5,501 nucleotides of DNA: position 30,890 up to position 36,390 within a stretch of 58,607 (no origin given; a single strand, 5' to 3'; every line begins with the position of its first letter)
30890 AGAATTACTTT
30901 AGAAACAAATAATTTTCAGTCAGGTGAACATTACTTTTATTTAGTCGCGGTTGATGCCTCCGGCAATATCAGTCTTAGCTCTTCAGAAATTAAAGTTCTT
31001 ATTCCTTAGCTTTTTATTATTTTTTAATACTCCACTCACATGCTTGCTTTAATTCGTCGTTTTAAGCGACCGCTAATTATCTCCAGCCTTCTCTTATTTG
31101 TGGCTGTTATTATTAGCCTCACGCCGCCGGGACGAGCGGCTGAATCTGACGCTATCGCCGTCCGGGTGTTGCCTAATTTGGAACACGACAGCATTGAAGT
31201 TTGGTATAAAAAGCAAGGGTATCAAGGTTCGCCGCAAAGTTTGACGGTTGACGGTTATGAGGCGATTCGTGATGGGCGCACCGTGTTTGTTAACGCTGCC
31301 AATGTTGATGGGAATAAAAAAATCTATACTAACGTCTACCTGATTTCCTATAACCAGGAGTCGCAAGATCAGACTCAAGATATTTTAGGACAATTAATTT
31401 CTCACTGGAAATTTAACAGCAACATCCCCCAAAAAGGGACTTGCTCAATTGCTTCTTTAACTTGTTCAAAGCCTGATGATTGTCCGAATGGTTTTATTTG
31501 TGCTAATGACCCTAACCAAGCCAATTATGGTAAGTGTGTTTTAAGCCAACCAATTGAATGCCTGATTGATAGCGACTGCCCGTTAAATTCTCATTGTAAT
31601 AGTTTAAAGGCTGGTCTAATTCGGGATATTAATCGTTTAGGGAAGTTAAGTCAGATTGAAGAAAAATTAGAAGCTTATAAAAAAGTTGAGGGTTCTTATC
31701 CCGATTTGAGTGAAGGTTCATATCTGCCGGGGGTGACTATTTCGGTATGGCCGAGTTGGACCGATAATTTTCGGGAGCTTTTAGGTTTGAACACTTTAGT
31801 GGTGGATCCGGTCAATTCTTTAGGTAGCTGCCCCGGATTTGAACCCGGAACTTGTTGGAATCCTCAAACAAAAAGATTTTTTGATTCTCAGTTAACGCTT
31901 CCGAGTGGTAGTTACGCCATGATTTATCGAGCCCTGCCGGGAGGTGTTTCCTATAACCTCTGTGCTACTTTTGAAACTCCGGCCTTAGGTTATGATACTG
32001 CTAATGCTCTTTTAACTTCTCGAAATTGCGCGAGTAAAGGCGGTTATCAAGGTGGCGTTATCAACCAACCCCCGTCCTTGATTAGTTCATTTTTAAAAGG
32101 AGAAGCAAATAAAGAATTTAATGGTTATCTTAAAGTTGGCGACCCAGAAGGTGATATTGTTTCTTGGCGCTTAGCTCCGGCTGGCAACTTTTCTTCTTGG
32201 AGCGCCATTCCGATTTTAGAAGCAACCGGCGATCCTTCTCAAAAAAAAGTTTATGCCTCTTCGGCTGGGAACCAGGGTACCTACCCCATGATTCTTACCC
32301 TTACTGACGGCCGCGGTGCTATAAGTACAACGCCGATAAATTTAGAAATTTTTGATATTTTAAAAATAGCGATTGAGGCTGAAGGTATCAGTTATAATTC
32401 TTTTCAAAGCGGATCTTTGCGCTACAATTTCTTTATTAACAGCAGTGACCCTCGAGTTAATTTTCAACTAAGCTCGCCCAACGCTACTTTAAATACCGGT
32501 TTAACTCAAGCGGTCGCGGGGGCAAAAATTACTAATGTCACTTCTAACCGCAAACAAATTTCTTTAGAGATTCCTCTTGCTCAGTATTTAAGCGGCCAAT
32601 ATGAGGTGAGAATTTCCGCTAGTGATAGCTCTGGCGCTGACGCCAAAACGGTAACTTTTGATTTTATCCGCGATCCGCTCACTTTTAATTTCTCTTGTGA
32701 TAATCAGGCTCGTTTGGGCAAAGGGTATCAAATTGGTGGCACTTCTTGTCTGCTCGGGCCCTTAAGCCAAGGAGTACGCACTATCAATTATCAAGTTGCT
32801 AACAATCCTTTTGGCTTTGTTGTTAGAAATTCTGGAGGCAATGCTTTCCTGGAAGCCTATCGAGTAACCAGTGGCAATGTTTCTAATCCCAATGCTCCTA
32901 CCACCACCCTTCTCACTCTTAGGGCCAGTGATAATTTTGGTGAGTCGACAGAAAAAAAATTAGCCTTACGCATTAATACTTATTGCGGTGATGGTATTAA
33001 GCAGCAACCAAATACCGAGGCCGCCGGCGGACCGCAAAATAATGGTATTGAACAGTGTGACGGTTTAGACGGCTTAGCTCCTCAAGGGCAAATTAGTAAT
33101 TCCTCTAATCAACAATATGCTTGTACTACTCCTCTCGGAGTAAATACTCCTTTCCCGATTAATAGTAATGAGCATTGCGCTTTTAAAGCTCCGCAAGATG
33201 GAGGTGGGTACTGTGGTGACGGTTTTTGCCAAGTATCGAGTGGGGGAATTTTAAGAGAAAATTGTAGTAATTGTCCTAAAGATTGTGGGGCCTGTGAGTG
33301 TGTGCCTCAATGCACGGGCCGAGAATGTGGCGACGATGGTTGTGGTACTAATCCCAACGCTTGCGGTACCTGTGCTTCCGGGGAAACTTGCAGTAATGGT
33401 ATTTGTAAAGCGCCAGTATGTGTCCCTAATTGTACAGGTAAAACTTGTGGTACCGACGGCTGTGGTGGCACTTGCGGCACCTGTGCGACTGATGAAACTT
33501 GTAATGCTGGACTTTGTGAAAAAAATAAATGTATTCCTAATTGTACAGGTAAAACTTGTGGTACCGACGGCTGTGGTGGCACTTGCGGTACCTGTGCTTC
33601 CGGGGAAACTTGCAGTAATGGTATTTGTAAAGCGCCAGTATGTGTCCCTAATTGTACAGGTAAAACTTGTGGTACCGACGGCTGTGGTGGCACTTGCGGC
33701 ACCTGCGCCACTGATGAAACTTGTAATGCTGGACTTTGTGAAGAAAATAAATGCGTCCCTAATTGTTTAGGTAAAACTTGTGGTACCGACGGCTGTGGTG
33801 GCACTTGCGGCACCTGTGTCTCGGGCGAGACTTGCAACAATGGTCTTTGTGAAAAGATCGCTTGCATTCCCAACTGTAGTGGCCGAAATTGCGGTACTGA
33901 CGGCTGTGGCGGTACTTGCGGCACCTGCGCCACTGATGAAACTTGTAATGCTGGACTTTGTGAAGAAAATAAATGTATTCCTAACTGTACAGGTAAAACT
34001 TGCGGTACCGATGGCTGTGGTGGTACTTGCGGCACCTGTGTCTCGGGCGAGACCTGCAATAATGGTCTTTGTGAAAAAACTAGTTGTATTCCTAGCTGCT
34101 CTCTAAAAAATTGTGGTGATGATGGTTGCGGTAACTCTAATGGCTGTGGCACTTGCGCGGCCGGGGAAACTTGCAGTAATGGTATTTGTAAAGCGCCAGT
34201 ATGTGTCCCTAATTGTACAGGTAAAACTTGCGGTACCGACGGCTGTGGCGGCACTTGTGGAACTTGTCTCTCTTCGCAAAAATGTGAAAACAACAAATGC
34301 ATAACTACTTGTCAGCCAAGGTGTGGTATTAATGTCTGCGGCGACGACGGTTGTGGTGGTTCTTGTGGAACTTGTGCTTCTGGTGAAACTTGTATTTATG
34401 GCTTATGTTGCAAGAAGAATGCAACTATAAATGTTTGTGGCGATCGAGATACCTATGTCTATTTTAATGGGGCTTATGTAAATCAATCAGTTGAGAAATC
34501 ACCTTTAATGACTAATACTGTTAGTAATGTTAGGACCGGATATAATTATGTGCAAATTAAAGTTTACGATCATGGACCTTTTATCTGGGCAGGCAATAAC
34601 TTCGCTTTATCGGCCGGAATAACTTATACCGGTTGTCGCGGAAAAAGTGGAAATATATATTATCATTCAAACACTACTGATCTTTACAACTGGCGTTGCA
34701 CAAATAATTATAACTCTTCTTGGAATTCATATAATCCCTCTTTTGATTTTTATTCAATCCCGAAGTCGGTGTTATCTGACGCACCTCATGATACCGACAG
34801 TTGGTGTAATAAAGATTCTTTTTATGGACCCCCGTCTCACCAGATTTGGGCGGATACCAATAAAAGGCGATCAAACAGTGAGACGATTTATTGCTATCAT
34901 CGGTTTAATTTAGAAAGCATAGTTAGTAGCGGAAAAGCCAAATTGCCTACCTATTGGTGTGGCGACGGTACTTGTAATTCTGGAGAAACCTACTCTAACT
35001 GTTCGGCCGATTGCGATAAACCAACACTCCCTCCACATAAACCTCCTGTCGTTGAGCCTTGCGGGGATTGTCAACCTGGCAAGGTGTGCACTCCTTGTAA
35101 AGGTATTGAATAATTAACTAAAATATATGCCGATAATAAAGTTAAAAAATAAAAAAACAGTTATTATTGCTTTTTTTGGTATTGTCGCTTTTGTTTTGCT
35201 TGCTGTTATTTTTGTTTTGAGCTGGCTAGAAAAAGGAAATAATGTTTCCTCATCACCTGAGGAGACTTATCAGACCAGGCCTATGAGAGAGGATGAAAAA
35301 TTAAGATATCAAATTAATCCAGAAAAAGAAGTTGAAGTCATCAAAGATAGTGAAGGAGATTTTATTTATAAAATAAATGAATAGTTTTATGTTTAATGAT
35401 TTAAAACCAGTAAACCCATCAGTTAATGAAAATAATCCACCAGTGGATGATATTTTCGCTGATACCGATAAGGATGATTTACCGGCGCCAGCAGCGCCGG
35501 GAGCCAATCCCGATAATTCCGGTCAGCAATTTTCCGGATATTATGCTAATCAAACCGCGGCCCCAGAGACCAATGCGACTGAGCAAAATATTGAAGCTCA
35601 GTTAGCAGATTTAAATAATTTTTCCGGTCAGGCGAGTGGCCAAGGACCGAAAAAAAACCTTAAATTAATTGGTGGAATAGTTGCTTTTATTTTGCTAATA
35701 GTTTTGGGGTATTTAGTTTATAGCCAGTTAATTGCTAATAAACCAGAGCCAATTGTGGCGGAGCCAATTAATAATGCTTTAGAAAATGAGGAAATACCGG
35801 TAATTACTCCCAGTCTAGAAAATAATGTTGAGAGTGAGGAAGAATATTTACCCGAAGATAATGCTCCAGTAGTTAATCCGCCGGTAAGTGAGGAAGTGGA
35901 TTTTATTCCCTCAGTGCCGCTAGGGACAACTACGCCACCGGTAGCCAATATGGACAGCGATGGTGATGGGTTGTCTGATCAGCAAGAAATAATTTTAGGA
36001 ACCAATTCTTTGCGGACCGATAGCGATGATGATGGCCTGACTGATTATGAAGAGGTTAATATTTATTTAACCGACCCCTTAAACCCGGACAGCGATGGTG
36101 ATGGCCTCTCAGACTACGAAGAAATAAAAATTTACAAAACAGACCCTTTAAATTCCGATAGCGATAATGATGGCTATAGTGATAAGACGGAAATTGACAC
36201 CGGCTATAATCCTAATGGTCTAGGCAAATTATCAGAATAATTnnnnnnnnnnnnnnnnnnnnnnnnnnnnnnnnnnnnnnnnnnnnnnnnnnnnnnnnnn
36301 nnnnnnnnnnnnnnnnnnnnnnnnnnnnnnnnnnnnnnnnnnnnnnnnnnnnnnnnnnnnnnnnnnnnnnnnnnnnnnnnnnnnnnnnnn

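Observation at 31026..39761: A 2,270-bp direct repeat gives two surface-protein genes the same 752-aa N-terminal part and unrelated C-terminal tips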

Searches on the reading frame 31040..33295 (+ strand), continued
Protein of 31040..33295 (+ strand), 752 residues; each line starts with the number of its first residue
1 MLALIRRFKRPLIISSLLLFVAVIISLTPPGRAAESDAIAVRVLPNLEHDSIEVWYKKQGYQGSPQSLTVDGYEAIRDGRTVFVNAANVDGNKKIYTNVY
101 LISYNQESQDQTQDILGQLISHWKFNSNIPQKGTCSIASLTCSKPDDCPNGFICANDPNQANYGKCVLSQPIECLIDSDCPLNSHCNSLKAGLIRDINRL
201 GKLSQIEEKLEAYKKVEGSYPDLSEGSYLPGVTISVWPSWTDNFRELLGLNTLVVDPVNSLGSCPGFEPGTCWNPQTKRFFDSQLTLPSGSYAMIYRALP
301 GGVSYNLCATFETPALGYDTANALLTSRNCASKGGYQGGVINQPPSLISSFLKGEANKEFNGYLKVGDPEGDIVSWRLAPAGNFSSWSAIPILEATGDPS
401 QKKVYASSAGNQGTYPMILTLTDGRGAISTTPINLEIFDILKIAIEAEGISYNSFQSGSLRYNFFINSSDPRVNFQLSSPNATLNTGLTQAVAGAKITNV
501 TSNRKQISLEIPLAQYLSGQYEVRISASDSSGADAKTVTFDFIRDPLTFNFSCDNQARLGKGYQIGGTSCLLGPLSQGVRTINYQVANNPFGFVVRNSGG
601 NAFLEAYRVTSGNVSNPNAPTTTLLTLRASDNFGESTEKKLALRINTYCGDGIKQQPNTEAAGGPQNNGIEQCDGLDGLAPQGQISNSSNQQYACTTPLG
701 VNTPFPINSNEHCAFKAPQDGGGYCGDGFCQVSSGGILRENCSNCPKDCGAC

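Call 76: search_protein_representatives(protein=window:31040-33295:+)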
Query: 752 residues. Proteins with E-value up to 0.001 (for the whole library): 1289; up to 1e-10: 1150; up to 1e-30: 526. The best 150 are listed.
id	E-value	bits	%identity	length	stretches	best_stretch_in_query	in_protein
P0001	0.0e+00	1384.9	79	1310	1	2-752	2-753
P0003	0.0e+00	1300.1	100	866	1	185-752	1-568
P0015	4.1e-206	703.5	49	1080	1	18-752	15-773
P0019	1.3e-202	691.9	47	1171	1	17-752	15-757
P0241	1.7e-195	668.4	48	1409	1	14-752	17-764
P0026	2.8e-190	651.1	46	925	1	15-751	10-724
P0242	6.5e-186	636.7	46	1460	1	31-752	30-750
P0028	1.2e-180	619.3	44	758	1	25-752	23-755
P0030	1.2e-176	606.0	45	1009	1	33-750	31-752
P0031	8.7e-175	599.9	45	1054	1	23-751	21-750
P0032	5.8e-173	593.8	45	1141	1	9-751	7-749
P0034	4.7e-168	577.6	46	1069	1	30-751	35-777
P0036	2.0e-165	568.9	44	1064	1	17-750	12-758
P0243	1.8e-164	565.8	44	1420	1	33-752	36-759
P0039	5.3e-164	564.2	47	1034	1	12-752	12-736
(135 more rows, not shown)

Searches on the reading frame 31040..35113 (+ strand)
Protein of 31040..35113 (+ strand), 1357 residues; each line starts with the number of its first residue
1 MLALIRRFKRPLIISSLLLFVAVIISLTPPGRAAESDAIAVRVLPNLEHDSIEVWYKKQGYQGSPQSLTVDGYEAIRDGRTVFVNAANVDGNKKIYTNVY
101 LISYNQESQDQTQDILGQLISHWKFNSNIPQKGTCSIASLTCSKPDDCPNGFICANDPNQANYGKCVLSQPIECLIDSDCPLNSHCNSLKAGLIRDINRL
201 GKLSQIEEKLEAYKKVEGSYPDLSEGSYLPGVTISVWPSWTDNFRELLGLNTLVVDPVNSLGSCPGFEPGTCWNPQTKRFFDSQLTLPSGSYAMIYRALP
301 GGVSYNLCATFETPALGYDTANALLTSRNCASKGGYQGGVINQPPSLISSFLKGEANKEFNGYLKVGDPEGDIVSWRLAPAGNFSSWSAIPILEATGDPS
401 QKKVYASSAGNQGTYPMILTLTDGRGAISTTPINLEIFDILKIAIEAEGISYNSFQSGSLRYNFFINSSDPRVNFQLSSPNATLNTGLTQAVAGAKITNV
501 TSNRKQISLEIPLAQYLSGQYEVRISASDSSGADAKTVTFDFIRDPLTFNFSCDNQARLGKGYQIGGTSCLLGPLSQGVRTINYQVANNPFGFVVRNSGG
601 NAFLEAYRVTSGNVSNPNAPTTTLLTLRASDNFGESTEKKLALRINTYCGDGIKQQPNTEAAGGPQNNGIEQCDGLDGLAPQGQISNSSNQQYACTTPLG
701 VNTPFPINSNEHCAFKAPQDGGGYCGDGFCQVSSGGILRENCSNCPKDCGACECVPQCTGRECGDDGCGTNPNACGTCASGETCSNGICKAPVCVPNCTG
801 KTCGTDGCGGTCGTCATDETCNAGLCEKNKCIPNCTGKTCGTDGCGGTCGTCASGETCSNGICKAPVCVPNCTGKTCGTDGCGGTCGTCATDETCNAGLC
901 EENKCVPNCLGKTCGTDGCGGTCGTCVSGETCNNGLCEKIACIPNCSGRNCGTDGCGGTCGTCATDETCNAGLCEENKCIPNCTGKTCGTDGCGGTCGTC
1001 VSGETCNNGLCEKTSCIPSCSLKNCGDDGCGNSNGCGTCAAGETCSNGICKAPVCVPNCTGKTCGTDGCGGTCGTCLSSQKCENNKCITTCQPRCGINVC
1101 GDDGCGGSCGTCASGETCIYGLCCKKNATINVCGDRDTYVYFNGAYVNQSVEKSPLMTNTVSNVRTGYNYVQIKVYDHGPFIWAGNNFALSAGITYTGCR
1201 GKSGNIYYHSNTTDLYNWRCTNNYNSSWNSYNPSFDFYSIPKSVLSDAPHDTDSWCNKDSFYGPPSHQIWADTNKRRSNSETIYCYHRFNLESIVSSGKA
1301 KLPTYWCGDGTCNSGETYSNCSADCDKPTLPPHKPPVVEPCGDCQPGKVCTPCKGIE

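Call 7: search_protein_families(library=pfam, proteins=[window:31040-35113:+], max_evalue=0.01)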
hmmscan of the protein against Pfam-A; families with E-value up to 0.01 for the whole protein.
window:31040-35113:+ (1357 aa): 1 family
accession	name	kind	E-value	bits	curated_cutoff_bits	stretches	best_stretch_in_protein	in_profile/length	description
PF14524.12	Wzt_C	-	0.0056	17.1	30.4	0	440-552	12-130/143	Wzt C-terminal domain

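Call 14: find_encoding_contigs(protein=window:31040-35113:+, flank=10000, max_places=10)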
Protein window:31040-35113:+ (1357 aa): no gene with exactly this product is on record in the collection.

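Call 47: search_solved_structures(query=window:31040-35113:+, max_evalue=0.01)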
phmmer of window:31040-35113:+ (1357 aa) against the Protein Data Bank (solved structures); distinct sequences matched with E-value up to 0.01: 0.

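Call 65: search_protein_families(library=ncbifam, proteins=[window:31040-35113:+], max_evalue=0.01)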
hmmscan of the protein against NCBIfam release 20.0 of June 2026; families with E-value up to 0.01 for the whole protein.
window:31040-35113:+ (1357 aa): 0 families

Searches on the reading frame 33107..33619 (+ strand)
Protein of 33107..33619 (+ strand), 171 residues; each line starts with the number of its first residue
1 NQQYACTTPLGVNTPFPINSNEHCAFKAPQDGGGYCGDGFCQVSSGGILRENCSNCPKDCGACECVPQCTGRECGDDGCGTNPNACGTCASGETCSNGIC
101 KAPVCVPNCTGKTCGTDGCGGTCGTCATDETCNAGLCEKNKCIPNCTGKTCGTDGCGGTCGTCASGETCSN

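Call 82: find_homologous_proteins(query=window:33107-33619:+, max_evalue=1e-10)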
Query window:33107-33619:+ (171 aa): 69 proteins with E <= 1e-10 among 632 candidates.
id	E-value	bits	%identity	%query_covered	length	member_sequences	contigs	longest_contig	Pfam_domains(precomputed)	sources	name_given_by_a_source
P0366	5.8e-34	136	51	36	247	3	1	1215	-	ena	-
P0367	3.0e-28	117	46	61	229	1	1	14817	-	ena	-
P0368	2.2e-27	114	70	39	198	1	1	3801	-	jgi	-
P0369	3.4e-26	110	50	47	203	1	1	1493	-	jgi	jgi:hypothetical protein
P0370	1.5e-25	108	43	63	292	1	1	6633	-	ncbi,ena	-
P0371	2.6e-25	107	62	40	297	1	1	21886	-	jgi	-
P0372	5.5e-25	106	50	36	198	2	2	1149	-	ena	-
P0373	1.6e-24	105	59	57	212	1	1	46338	-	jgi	-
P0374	1.9e-24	105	49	64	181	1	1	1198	-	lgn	-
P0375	4.5e-23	100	54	39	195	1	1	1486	-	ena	-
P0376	4.7e-23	100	58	61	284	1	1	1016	-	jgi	jgi:hypothetical protein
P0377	4.9e-23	100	51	50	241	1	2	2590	-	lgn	-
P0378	8.3e-23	99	42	62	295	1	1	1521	-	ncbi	-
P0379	1.1e-22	99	51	62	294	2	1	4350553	-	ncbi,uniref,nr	ncbi:Tryptophan synthase alpha chain [Vulgatibacter incomptus]|uniref:Tryptophan synthase alpha chai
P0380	3.6e-22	97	37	61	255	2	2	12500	-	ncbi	-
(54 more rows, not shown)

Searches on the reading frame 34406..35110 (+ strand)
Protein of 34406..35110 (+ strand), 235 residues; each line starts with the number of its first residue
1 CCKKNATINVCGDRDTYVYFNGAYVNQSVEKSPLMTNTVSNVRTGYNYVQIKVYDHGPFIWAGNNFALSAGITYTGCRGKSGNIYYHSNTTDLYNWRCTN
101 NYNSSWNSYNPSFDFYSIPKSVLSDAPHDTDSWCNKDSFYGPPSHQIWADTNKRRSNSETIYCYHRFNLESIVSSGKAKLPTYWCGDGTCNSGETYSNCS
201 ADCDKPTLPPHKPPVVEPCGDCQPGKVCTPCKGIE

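Call 85: predict_structure(alignment_id=A2)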
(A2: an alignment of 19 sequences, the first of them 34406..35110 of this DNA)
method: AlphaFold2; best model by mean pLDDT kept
length: 235 residues; sequences in the alignment: 19
mean_pLDDT: 69.0   pTM: 0.67
mean pLDDT of the five models: 69.0, 68.9, 68.6, 67.9, 66.3
residues with pLDDT >= 90: 36; 70-90: 80; 50-70: 73; < 50: 46
segments of 3 or more residues with pLDDT < 50: 123-131, 141-143, 152-154, 185-206, 208-214
pLDDT, mean of each block of 10 residues (from residue 1): 82 88 92 85 91 72 64 73 72 84 87 81 47 56 54 58 90 72 47 44 43 52 62 51
secondary structure, 60 per line:
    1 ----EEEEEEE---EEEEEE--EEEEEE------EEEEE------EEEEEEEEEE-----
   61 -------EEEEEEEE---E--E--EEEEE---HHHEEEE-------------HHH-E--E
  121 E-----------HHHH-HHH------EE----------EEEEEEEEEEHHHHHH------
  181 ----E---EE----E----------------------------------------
elements in order: E5-11 E15-20 E23-28 E35-39 E46-55 E68-75 E85-89 E96-99 H133-136 E159-168 H169-174

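Call 87: fold_search(model_id=the predicted structure, library=pdb)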
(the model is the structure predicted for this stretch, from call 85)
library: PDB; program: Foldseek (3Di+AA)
matches with E <= 10: 481; with E <= 0.001: 0
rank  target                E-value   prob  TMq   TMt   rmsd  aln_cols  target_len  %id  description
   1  6t0q_A                4.2e-02  0.99  0.27  0.20   4.4        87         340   20  Pleurotus Ostreatus Lectin (POL), apo form (released 2020-02-19)
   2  6t1d_A                1.0e-01  0.97  0.27  0.19   4.8        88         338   19  Pleurotus Ostreatus Lectin (POL), compelx with melibiose (released 2020-02-19)
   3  6kbq_A                1.5e-01  0.96  0.27  0.20   4.5        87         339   18  Crystal Structure of Lectin from Pleurotus ostreatus in complex with Glycerol (released 2020-08-05)
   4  3w5n                  1.9e-01  0.63  0.28  0.07   8.6       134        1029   16  Crystal Structure of Streptomyces avermitilis alpha-L-rhamnosidase complexed with L-rhamnose (released 2013-03-20)
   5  6u9f_A                2.3e-01  0.16  0.19  0.07  11.6       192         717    7  Structure of Francisella PdpA-VgrG Complex, Lidded (released 2019-10-23)
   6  6kc2_A                2.4e-01  0.93  0.27  0.20   4.4        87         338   20  Crystal Structure of Lectin from Pleurotus ostreatus in complex with Rhamnose (released 2020-08-05)
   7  6li7_A                2.4e-01  0.92  0.27  0.20   4.5        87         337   18  Crystal Structure of Lectin from Pleurotus ostreatus in complex with GalNAc (released 2020-08-05)
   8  2xhh                  2.7e-01  0.63  0.20  0.35   3.9        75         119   13  Circular permutation provides an evolutionary link between two families of calcium-dependent carbohydrate binding module (released 2010-07-21)
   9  6xxw                  2.8e-01  0.13  0.14  0.07  18.2       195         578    8  Structure of beta-D-Glucuronidase for Dictyoglomus thermophilum. (released 2020-07-15)
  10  3hn3_A                2.8e-01  0.11  0.13  0.06  17.8       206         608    6  Human beta-glucuronidase at 1.7 A resolution (released 2009-12-01)
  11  3w5m                  3.0e-01  0.87  0.34  0.08   5.0       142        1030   14  Crystal Structure of Streptomyces avermitilis alpha-L-rhamnosidase (released 2013-03-20)
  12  8get_D                3.2e-01  0.11  0.14  0.06  20.2       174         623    7  R. hominis 2 beta-glucuronidase bound to norquetiapine-glucuronide (released 2024-03-20)
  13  6ncx_D                3.6e-01  0.30  0.19  0.09  14.7       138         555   11  Crystal structure of GH2 beta-galacturonidase from Eisenbergiella tayi bound to galacturonate (released 2019-02-20)
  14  3hn3_D                3.6e-01  0.10  0.13  0.06  17.8       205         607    6  Human beta-glucuronidase at 1.7 A resolution (released 2009-12-01)
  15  3hn3_E                4.2e-01  0.09  0.13  0.06  17.8       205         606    6  Human beta-glucuronidase at 1.7 A resolution (released 2009-12-01)
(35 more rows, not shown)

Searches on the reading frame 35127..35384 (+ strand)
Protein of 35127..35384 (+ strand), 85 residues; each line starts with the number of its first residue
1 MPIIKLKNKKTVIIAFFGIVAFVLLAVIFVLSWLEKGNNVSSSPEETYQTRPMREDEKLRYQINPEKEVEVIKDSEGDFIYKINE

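Call 7: search_protein_families(library=pfam, proteins=[window:35127-35384:+], max_evalue=0.01)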
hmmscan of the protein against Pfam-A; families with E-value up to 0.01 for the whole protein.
window:35127-35384:+ (85 aa): 0 families

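Call 65: search_protein_families(library=ncbifam, proteins=[window:35127-35384:+], max_evalue=0.01)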
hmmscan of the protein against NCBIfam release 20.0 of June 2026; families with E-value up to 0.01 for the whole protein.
window:35127-35384:+ (85 aa): 1 family
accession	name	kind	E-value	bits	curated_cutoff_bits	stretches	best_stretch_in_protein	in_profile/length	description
TIGR03054.2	photo_alph_chp1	equivalog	0.0066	16.7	55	1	10-83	3-69/138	photosynthetic complex assembly protein PuhC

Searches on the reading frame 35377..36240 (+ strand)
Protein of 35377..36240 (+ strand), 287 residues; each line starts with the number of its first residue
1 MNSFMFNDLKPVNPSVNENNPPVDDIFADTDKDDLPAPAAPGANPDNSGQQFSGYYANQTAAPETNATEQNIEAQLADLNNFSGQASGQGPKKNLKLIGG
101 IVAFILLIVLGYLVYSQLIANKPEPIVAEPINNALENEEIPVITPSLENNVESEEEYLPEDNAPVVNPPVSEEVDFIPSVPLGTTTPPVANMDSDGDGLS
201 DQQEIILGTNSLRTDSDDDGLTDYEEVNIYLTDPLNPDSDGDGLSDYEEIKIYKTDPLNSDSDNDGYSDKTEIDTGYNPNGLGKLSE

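Call 7: search_protein_families(library=pfam, proteins=[window:35377-36240:+], max_evalue=0.01)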
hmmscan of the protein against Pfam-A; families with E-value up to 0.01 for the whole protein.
window:35377-36240:+ (287 aa): 2 families
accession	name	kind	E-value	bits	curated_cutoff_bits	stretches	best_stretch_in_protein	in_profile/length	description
PF18884.5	TSP3_bac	-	1.3e-26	92.5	25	4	238-259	1-21/22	Bacterial TSP3 repeat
PF03495.19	Binary_toxB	-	0.00056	20.5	25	1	215-274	2-61/78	Clostridial binary toxin B/anthrax toxin PA Ca-binding domain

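Call 65: search_protein_families(library=ncbifam, proteins=[window:35377-36240:+], max_evalue=0.01)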
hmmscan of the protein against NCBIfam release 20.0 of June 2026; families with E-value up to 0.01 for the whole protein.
window:35377-36240:+ (287 aa): 2 families
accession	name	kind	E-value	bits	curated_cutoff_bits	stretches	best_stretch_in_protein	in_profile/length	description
NF033765.2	gliding_CglD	equivalog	3.8e-10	38.2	400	2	231-274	200-241/1124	adventurous gliding motility lipoprotein CglD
NF047639.1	throspo3_MtsD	equivalog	1.7e-05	23.1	800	0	238-279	460-500/651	cell-cell cohesion protein MtsD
